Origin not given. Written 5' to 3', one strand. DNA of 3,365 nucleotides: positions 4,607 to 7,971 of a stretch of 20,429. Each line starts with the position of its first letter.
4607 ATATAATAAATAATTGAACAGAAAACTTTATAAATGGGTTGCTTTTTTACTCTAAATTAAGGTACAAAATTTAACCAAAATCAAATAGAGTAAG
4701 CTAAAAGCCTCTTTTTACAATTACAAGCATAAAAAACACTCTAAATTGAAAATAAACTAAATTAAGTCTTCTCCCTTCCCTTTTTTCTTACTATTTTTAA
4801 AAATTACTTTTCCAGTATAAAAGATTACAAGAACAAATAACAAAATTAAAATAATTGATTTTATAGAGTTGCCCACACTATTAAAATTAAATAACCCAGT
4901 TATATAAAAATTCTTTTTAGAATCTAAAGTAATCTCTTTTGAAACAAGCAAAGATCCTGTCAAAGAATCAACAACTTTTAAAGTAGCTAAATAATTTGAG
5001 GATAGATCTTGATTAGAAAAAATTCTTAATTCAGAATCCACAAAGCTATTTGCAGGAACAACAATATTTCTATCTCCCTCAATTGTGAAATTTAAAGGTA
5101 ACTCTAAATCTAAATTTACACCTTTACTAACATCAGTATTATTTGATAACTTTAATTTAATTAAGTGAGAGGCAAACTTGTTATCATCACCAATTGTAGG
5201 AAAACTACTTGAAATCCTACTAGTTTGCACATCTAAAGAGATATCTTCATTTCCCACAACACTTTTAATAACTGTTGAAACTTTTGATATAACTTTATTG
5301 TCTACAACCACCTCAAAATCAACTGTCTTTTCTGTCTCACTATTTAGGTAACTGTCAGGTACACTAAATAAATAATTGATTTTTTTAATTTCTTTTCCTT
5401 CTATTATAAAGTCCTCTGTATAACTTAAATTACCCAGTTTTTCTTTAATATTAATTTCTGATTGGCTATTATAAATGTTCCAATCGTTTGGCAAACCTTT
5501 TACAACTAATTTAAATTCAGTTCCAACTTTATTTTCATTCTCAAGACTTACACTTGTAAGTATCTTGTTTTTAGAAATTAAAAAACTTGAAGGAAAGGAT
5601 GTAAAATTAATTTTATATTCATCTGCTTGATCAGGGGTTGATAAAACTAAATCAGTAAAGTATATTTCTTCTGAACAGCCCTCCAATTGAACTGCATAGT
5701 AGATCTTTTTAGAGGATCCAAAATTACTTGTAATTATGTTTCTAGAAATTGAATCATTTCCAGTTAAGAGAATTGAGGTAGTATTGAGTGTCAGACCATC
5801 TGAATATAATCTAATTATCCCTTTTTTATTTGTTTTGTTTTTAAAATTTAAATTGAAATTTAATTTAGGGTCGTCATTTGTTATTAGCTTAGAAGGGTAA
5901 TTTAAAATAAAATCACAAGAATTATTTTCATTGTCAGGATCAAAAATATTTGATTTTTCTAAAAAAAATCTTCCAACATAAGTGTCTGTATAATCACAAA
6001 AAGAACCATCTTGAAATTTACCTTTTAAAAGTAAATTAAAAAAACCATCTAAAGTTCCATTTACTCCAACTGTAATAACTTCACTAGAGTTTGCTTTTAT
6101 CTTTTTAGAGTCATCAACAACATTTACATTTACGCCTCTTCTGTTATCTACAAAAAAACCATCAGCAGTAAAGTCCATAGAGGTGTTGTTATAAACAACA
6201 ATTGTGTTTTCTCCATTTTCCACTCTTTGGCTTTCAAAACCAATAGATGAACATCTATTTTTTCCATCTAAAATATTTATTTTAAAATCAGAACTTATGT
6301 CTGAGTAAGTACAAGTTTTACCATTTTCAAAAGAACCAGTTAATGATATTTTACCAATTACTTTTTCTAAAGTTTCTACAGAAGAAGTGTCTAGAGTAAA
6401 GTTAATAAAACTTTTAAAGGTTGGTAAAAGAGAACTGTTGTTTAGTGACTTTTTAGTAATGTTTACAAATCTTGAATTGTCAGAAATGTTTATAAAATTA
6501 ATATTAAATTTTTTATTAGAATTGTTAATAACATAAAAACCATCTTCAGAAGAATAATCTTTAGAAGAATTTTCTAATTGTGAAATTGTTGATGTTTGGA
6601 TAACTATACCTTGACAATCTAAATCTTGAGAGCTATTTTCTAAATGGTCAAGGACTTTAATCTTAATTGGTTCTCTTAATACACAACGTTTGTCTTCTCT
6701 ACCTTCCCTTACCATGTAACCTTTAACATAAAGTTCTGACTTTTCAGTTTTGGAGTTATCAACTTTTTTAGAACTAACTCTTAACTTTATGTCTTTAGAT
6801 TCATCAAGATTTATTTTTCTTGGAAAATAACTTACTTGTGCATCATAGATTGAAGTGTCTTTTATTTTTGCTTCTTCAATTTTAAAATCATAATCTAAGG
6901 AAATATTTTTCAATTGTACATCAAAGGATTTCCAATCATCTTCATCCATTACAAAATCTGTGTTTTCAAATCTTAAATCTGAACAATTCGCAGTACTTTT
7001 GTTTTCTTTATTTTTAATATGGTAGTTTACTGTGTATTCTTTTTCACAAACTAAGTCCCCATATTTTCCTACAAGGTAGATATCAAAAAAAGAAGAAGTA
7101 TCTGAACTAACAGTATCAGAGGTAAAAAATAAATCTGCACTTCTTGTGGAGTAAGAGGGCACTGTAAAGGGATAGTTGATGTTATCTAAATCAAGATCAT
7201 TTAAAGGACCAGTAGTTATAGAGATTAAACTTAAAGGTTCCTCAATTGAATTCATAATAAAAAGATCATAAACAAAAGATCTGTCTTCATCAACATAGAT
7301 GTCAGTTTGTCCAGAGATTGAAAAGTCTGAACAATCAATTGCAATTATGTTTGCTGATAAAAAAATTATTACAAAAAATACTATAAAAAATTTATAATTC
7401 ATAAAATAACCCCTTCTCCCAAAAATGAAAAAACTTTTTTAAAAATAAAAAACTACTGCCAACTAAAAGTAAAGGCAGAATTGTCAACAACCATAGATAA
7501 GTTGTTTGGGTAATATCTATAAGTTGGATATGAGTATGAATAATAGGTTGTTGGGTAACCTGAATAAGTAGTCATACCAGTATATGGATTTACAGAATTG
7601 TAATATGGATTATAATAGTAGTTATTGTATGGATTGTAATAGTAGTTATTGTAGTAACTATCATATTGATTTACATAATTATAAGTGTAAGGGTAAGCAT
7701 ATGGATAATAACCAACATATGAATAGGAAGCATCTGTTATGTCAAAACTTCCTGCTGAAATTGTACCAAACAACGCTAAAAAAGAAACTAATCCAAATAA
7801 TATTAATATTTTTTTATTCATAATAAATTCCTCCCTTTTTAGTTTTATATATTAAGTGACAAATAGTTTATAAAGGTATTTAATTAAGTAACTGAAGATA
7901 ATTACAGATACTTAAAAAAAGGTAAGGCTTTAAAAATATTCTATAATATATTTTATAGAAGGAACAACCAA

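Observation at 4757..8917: Candidate self-contained surface-display module: mini archaeosortase next to two unusual secreted proteins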

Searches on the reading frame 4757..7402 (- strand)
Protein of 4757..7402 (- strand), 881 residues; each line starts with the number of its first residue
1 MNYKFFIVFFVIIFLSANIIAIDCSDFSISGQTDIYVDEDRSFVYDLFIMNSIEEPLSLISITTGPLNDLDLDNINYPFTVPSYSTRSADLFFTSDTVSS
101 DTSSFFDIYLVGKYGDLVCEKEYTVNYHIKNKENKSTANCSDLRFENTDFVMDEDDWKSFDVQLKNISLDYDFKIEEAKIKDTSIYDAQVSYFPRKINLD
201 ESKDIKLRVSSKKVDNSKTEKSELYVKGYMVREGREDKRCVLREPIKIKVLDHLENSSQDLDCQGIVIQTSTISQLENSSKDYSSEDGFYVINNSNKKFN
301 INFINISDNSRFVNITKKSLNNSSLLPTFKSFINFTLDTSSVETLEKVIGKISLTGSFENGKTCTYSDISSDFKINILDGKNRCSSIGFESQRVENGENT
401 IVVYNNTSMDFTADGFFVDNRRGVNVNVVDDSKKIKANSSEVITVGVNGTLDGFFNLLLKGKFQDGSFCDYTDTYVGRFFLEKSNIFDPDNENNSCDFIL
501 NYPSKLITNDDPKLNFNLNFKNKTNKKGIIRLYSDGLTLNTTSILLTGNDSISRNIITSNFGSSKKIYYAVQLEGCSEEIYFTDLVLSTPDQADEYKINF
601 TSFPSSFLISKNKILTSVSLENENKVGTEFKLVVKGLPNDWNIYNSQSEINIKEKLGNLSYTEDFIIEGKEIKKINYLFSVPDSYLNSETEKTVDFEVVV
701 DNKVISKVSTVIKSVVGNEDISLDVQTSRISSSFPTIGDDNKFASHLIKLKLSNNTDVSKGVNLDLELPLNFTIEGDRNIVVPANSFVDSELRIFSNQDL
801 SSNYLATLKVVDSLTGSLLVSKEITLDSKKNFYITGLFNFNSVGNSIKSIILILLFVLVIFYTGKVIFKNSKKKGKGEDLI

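Call 4: search_protein_families(library=pfam, proteins=[window:4757-7402:-], max_evalue=1)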
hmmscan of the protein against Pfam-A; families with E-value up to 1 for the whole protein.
window:4757-7402:- (881 aa): 0 families

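Call 5: search_protein_families(library=ncbifam, proteins=[window:4757-7402:-], max_evalue=1)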
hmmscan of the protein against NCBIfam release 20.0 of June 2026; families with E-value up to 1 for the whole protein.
window:4757-7402:- (881 aa): 0 families

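Call 42: find_homologous_proteins(query=window:4757-7402:-, max_evalue=0.001)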
Query window:4757-7402:- (881 aa): 7 proteins with E <= 0.001 among 8000 candidates.
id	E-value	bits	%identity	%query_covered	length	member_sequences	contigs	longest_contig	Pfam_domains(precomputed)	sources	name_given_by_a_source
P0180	0.0e+0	1894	100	100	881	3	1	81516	-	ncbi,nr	ncbi:MAG: hypothetical protein PHW45_01150 [Candidatus ainarchaeum sp.]|nr:hypothetical protein [Can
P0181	0.0e+0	1415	76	99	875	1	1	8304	-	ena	-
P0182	3.5e-135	470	36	92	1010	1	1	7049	-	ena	-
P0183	1.1e-126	442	36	95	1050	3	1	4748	-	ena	-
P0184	3.4e-117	411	38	71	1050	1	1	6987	-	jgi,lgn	-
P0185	6.7e-94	334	37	64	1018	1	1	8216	-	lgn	-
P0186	3.3e-93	331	38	64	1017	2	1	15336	-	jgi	jgi:hypothetical protein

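Call 55: predict_structure(alignment_id=A6)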
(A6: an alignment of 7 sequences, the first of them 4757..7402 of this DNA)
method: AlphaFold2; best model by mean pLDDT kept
length: 881 residues; sequences in the alignment: 7
mean_pLDDT: 73.5   pTM: 0.33
mean pLDDT of the five models: 73.5, 72.9, 72.1, 71.2, 69.0
residues with pLDDT >= 90: 84; 70-90: 518; 50-70: 190; < 50: 89
segments of 3 or more residues with pLDDT < 50: 1-4, 13-20, 133-135, 253-260, 483-494, 589-594, 732-742, 828-848, 870-881
pLDDT, mean of each block of 10 residues (from residue 1): 49 44 76 77 85 83 80 83 80 73 86 84 85 57 85 82 87 92 84 89 91 74 91 78 86 43 77 89 81 81 77 74 67 86 83 83 77 88 89 62 90 85 72 86 76 79 88 83 41 59 70 76 77 78 79 80 71 69 66 55 65 78 80 80 77 65 80 83 66 82 78 59 70 39 66 71 73 67 80 69 67 69 58 25 43 69 62 37 35
secondary structure, 60 per line:
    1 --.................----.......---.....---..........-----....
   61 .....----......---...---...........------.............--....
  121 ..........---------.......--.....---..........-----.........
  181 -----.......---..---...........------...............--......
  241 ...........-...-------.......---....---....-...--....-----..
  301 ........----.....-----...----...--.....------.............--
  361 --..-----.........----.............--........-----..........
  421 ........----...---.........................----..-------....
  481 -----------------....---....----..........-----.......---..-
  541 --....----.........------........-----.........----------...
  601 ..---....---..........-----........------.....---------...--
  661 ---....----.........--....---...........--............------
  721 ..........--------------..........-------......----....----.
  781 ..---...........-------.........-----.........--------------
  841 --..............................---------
elements in order (helices of 4 or more, strands of 3 or more residues): H3-19 E27-30 E34-38 E42-51 E57-65 E70-75 E79-81 E85-95 E102-114 E117-130 E143-146 E149-153 E157-166 E172-180 E186-192 E201-211 E218-232 E235-251 E266-269 E273-276 E280-283 E290-293 E299-308 E313-317 E323-325 E330-332 E335-339 E346-358 E370-378 H383-386 E387-395 E398-405 E411-428 E433-435 E439-463 E477-480 E498-501 E505-508 E513-522 E528-534 E543-546 E551-559 E566-573 E579-587 E598-602 E606-609 E613-622 E628-635 E642-646 E664-667 E672-680 H683-686 E690-700 E703-714 E721-730 E745-754 E762-767 E772-775 E780-782 E786-796 E804-812 E818-826 H843-872

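Call 60: fold_search(model_id=the predicted structure, library=pdb)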
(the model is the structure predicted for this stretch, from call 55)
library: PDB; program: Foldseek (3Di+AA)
matches with E <= 10: 1886; with E <= 0.001: 336
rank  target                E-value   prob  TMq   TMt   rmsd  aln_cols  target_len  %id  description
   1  9ijj_h                3.2e-26  1.00  0.14  0.10  37.2      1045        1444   10  In situ structure of the central apparatus in mouse sperm axoneme. (released 2025-06-04)
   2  7som_D                3.5e-26  1.00  0.15  0.10  39.4       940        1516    9  Ciliary C2 central pair apparatus isolated from Chlamydomonas reinhardtii (released 2022-04-13)
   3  9ijj_O                4.5e-25  1.00  0.11  0.08  73.2      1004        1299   10  In situ structure of the central apparatus in mouse sperm axoneme. (released 2025-06-04)
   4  7sqc_O0               3.0e-24  1.00  0.13  0.11  58.3       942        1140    9  Ciliary C1 central pair apparatus isolated from Chlamydomonas reinhardtii (released 2022-04-13)
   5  9ijj_C                6.6e-24  1.00  0.11  0.11  58.3       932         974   10  In situ structure of the central apparatus in mouse sperm axoneme. (released 2025-06-04)
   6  9ijj_4I               1.2e-22  1.00  0.12  0.04  64.3       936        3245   11  In situ structure of the central apparatus in mouse sperm axoneme. (released 2025-06-04)
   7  9ijj_4A               2.7e-21  1.00  0.11  0.04  49.2      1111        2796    9  In situ structure of the central apparatus in mouse sperm axoneme. (released 2025-06-04)
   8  9ijj_4G               8.0e-21  1.00  0.11  0.04  69.4       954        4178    9  In situ structure of the central apparatus in mouse sperm axoneme. (released 2025-06-04)
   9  9ijj_4J               2.2e-20  1.00  0.11  0.13  57.8       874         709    7  In situ structure of the central apparatus in mouse sperm axoneme. (released 2025-06-04)
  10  7sqc_2B               4.2e-20  1.00  0.10  0.12  52.9       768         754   10  Ciliary C1 central pair apparatus isolated from Chlamydomonas reinhardtii (released 2022-04-13)
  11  7sqc_2A               8.1e-20  1.00  0.09  0.11  54.7       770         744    9  Ciliary C1 central pair apparatus isolated from Chlamydomonas reinhardtii (released 2022-04-13)
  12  9ijj_4H               3.4e-19  1.00  0.11  0.04  47.9       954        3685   10  In situ structure of the central apparatus in mouse sperm axoneme. (released 2025-06-04)
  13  7q62_B                4.6e-15  1.00  0.14  0.15  42.4       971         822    8  Structure of TEV cleaved A2ML1 dimer (A2ML1-TT dimer) (released 2022-04-20)
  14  6tav_C                5.1e-15  1.00  0.14  0.11  43.8       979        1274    8  Crystal structure of endopeptidase-induced alpha2-macroglobulin (released 2021-05-12)
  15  7q60                  2.0e-14  1.00  0.14  0.11  42.4       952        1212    8  Structure of TEV cleaved A2ML1 (A2ML1-TE) (released 2022-04-20)
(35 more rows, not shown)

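Call 66: search_protein_families(library=phrogs, proteins=[window:4757-7402:-], max_evalue=0.01)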
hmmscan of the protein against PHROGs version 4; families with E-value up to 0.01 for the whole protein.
window:4757-7402:- (881 aa): 1 family
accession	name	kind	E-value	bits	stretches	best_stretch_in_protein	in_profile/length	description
phrog_20871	-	unknown function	0.00089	20.2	1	477-542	33-94/134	-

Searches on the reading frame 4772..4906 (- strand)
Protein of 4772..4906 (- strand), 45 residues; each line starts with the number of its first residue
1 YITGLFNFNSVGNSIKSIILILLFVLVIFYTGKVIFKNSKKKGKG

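Call 56: find_homologous_proteins(query=A7, max_evalue=10)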
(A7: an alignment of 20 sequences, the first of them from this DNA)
Query A7 (20 sequences): 8000 candidates shared short words with the query, none scored E <= 10.

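Call 67: search_protein_families(library=ncbifam, alignment_id=A7, max_evalue=10)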
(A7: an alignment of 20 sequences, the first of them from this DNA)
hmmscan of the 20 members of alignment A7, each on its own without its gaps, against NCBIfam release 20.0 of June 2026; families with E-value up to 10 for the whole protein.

A. member 1, seq(45 aa): 3 families
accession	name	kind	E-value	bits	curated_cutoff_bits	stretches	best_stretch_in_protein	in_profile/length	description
NF047942.1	TatA_Rickett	exception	0.047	13.3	90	1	14-33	4-23/45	twin-arginine translocase TatA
NF042931.1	SAG1386_EF1546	equivalog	0.075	13.1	80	1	11-42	26-57/158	SAG1386/EF1546 family surface-associated protein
NF011430.0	PRK14861.1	subfamily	4.5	6.9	62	1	15-30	7-22/61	twin arginine translocase protein A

B. families by the number of members that match (of 20 scanned): 46 families (the first 25 are shown)
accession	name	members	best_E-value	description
TIGR01167.1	LPXTG_anchor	10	0.0017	LPXTG cell wall anchor domain-containing protein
TIGR01477.1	RIFIN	8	0.0028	variant surface antigen, rifin family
NF033507.3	Loki-CTERM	6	0.0056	Loki-CTERM sorting domain-containing protein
NF045529.2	Heimdall-CTERM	6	0.011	Heimdall-CTERM domain-containing surface protein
NF041738.1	GG_III-CTERM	4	0.023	GGIII-like transmembrane region-containing protein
NF045939.1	MHJ_0274_fam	4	0.03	MHJ_0274 family protein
NF042931.1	SAG1386_EF1546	3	0.075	SAG1386/EF1546 family surface-associated protein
TIGR01478.1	STEVOR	3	0.084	STEVOR family variant surface protein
TIGR03024.1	arch_PEF_CTERM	2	0.041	PEF-CTERM sorting domain-containing protein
NF041023.1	PP0621_fam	2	0.15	PP0621 family protein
TIGR03927.1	T7SS_EssA_Firm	2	0.16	type VII secretion protein EssA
NF011430.0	PRK14861.1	2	0.55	twin arginine translocase protein A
NF011297.0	PRK14710.1-1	1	0.0027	hypothetical protein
NF004485.0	PRK05815.3-3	1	0.0027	F0F1 ATP synthase subunit A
NF010238.0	PRK13685.1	1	0.0031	hypothetical protein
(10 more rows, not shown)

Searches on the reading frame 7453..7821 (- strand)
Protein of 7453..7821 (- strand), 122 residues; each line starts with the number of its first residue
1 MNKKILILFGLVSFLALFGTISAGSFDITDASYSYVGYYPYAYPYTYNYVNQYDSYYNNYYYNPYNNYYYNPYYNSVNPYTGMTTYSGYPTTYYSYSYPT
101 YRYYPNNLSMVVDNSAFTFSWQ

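Call 4: search_protein_families(library=pfam, proteins=[window:7453-7821:-], max_evalue=1)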
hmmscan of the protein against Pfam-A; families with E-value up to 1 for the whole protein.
window:7453-7821:- (122 aa): 0 families

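Call 5: search_protein_families(library=ncbifam, proteins=[window:7453-7821:-], max_evalue=1)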
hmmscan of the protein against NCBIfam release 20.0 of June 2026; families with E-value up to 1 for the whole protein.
window:7453-7821:- (122 aa): 1 family
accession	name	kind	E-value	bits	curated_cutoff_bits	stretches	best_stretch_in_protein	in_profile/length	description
TIGR04370.1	glyco_rpt_poly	subfamily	0.23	10.4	40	1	3-99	213-310/396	oligosaccharide repeat unit polymerase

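Call 66: search_protein_families(library=phrogs, proteins=[window:7453-7821:-], max_evalue=0.01)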
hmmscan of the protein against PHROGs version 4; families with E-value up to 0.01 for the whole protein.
window:7453-7821:- (122 aa): 0 families
